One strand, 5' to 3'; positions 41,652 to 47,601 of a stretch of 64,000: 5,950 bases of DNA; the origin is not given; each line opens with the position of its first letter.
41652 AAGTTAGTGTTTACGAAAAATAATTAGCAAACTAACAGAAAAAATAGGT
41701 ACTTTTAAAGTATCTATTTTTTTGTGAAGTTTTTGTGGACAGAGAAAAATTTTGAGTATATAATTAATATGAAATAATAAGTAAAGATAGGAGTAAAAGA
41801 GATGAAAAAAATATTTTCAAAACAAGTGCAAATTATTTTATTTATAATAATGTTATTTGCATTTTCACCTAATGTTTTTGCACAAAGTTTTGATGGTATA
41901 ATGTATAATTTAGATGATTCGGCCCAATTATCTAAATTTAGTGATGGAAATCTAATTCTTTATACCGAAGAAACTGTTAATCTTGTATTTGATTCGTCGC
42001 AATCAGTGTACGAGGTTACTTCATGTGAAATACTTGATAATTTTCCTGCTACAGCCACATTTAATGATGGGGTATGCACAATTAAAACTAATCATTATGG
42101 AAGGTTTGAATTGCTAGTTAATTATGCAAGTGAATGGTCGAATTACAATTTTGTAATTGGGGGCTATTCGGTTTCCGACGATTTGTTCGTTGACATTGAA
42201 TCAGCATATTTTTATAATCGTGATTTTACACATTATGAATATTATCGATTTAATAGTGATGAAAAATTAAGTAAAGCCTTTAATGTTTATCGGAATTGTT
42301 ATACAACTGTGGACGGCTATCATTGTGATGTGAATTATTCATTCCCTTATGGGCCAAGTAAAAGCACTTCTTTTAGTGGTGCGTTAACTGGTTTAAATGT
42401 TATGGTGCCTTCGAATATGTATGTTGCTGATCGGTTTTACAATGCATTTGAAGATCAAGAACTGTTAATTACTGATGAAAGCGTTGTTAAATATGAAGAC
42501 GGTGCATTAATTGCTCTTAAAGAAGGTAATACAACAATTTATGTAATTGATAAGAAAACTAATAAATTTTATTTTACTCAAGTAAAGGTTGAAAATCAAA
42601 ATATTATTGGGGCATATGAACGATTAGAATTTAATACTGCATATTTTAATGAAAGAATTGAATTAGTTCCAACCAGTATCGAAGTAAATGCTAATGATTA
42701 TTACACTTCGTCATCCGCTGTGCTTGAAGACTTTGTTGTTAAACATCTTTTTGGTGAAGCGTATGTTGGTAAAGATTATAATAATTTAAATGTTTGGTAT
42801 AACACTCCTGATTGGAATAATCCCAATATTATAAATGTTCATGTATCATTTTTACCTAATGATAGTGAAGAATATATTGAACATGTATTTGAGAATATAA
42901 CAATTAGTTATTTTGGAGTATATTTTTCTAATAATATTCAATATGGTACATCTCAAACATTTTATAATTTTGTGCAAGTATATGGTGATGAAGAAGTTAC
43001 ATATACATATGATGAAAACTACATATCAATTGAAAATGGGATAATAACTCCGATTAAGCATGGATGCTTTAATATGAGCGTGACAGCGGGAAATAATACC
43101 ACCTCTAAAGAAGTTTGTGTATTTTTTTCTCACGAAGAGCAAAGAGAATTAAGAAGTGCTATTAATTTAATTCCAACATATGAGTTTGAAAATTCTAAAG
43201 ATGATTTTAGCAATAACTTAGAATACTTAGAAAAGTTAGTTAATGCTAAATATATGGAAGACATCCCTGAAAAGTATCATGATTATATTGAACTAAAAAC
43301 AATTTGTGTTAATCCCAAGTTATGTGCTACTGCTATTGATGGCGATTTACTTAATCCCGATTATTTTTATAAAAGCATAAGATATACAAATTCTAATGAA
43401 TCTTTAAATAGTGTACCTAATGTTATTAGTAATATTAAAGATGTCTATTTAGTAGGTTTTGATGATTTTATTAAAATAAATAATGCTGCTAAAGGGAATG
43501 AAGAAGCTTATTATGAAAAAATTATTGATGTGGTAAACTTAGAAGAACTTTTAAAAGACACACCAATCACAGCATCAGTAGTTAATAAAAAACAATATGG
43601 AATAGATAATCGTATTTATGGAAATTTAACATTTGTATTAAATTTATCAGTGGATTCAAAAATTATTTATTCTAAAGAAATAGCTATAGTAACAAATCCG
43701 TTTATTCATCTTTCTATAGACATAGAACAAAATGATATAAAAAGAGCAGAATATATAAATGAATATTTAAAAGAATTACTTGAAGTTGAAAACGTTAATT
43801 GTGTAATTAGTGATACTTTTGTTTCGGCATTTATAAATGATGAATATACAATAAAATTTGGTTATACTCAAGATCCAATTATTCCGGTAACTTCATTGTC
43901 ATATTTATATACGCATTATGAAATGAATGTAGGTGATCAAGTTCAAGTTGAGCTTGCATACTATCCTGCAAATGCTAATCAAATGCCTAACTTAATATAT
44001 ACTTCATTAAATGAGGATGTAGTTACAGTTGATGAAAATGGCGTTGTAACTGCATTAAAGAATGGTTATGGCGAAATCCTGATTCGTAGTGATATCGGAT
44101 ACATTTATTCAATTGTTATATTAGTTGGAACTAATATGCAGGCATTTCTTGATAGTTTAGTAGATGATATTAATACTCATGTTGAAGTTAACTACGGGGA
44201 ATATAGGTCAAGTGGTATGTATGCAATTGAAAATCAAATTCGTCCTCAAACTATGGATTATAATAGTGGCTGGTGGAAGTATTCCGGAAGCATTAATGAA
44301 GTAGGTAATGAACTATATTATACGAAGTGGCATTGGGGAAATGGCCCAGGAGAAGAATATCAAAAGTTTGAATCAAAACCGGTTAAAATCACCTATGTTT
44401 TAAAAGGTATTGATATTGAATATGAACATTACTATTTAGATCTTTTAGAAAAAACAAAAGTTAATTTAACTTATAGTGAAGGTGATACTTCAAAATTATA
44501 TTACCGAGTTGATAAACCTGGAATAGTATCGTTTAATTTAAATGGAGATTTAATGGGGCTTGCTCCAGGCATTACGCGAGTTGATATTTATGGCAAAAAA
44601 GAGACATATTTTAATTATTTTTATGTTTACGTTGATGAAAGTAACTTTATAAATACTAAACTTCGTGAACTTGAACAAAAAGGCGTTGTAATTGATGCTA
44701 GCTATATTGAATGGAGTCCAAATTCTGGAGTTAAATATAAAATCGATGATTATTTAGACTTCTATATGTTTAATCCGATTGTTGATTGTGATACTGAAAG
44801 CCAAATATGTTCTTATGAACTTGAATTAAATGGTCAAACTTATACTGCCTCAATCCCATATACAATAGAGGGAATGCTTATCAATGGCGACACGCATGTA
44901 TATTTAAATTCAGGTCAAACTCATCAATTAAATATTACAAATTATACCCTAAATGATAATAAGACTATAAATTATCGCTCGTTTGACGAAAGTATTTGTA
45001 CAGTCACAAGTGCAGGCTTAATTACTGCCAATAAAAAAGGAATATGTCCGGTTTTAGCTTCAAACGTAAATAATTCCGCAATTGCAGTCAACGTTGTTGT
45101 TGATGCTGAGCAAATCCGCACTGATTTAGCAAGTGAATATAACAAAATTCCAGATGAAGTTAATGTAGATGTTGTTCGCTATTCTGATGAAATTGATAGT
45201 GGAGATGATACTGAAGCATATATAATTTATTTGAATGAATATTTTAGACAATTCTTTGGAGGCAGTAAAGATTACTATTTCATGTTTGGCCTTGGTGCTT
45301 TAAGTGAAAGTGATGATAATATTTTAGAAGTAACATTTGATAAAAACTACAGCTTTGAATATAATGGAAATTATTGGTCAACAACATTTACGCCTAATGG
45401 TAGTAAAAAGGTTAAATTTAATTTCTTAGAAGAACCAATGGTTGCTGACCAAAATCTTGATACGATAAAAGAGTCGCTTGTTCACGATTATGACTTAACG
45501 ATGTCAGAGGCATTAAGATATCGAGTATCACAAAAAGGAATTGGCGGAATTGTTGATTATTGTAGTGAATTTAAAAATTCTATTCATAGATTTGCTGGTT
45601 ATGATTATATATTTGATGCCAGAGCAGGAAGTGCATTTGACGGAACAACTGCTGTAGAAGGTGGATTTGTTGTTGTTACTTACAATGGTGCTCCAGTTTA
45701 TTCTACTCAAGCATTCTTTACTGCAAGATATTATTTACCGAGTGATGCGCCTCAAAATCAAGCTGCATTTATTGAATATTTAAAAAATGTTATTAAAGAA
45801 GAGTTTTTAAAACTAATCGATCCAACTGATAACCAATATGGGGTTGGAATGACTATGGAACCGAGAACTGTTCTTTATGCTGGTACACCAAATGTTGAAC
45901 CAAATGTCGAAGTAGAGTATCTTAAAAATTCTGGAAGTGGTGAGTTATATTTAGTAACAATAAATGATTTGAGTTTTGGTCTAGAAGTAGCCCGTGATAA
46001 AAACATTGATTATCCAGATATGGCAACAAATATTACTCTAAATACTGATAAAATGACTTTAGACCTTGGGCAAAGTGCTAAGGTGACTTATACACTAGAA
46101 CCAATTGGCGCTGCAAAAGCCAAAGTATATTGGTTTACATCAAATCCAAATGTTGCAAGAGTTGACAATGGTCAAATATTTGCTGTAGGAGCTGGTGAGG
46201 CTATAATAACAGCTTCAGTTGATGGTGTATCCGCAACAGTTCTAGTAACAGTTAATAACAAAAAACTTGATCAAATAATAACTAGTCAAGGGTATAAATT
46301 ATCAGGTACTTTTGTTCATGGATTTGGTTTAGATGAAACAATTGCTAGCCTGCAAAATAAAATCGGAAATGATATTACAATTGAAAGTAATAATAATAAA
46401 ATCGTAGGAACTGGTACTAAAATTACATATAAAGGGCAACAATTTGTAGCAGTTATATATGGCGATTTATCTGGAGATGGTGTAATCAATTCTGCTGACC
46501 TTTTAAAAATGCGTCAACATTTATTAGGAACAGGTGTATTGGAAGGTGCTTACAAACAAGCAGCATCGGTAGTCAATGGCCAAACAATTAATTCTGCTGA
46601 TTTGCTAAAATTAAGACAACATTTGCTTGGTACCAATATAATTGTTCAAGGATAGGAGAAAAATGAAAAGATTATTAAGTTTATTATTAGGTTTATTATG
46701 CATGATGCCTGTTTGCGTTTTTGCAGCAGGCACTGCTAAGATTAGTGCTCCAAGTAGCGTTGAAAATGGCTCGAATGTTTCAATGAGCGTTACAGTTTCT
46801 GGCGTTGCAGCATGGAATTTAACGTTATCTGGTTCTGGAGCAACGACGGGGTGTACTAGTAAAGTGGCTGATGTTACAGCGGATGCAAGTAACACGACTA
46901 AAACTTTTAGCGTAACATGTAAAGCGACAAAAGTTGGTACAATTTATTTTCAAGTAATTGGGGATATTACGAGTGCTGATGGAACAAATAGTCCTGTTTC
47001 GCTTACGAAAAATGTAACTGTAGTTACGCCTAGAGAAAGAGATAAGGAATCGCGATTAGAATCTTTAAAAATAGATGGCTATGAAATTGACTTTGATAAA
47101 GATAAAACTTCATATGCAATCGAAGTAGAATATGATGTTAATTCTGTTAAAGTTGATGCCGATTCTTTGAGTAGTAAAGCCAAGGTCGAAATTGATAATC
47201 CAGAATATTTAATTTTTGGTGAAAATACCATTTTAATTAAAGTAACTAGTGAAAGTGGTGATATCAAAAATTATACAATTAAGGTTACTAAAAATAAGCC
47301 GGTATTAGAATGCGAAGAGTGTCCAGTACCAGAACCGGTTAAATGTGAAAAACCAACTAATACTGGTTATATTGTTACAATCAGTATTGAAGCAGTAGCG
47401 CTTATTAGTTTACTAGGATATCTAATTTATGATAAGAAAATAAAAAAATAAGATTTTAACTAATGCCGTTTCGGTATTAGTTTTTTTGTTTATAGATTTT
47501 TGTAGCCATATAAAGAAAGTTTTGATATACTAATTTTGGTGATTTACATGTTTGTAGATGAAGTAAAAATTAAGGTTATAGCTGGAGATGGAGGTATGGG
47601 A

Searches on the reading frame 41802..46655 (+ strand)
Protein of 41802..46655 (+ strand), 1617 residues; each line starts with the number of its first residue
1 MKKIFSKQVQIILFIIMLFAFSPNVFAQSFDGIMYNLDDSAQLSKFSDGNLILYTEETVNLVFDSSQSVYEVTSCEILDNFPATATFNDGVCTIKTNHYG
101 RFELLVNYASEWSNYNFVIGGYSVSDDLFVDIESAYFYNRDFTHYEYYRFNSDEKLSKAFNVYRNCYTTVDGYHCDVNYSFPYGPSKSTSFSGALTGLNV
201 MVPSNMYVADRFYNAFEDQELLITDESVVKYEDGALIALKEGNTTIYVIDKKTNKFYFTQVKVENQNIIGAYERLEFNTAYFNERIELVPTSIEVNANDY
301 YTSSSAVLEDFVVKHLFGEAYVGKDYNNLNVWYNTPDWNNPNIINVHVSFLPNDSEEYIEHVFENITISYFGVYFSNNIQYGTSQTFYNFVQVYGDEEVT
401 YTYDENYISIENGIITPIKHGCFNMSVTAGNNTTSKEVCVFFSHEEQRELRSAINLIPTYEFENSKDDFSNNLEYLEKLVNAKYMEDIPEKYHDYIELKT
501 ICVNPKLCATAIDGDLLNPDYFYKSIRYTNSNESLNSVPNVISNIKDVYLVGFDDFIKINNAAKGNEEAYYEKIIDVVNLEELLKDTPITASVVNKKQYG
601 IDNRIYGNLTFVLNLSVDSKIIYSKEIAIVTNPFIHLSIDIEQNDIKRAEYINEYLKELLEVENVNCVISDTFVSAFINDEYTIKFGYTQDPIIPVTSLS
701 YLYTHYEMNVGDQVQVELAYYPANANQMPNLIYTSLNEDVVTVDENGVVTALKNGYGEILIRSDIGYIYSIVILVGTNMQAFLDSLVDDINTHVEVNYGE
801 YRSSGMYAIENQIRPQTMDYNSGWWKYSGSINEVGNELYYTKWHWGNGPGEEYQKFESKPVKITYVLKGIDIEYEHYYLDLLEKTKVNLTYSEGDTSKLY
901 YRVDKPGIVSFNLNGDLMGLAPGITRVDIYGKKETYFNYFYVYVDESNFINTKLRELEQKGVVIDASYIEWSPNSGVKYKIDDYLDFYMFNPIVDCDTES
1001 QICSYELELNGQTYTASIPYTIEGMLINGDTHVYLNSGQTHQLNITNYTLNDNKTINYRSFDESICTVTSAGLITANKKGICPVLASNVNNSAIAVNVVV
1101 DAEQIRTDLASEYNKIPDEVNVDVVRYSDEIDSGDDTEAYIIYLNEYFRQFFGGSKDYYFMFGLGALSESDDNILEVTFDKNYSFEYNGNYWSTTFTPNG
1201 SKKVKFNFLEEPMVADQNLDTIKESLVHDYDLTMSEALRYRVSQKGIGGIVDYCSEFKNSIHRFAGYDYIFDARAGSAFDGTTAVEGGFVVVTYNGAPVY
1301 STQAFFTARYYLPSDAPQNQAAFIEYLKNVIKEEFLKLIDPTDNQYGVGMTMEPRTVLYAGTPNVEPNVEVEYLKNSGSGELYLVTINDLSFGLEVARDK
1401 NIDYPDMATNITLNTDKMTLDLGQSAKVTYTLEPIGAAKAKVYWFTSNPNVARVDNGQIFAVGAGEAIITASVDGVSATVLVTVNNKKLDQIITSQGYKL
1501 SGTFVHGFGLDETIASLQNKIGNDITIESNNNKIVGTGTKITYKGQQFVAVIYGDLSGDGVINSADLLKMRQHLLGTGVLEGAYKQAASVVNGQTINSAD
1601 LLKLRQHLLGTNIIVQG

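Call 7: search_protein_families(library=pfam, proteins=[window:41802-46655:+], max_evalue=0.01)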
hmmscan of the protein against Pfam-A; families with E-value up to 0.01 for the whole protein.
window:41802-46655:+ (1617 aa): 4 families
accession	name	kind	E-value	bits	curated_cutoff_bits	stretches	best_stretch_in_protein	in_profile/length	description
PF02368.24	Big_2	-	4.7e-23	81.4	22.8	3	696-759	2-64/79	Bacterial Ig-like domain (group 2)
PF21461.3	HL_N-beta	-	9e-16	57.9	27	1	222-252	17-46/57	Hyaluronate lyase, N-terminal beta-sheet domain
PF22359.2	Big-like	-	2.1e-11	44.3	27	1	733-761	5-33/48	Bacterial Ig-like domain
PF00404.24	Dockerin_1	-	2e-07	31.5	22.9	1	1553-1609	1-57/57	Dockerin type I domain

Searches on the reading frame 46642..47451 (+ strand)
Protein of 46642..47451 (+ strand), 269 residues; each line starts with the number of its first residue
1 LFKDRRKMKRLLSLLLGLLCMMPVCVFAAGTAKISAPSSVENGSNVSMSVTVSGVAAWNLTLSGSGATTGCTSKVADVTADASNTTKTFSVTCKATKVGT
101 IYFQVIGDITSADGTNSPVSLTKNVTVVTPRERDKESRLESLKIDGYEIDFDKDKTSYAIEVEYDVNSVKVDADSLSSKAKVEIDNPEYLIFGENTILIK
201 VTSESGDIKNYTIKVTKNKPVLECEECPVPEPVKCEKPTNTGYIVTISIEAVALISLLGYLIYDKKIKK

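Call 7: search_protein_families(library=pfam, proteins=[window:46642-47451:+], max_evalue=0.01)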
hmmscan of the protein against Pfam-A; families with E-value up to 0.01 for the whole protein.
window:46642-47451:+ (269 aa): 1 family
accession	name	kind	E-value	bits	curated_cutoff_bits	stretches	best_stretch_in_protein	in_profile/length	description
PF12733.13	Cadherin-like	-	1e-09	39.2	24.2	1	140-217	2-88/89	Cadherin-like beta sandwich domain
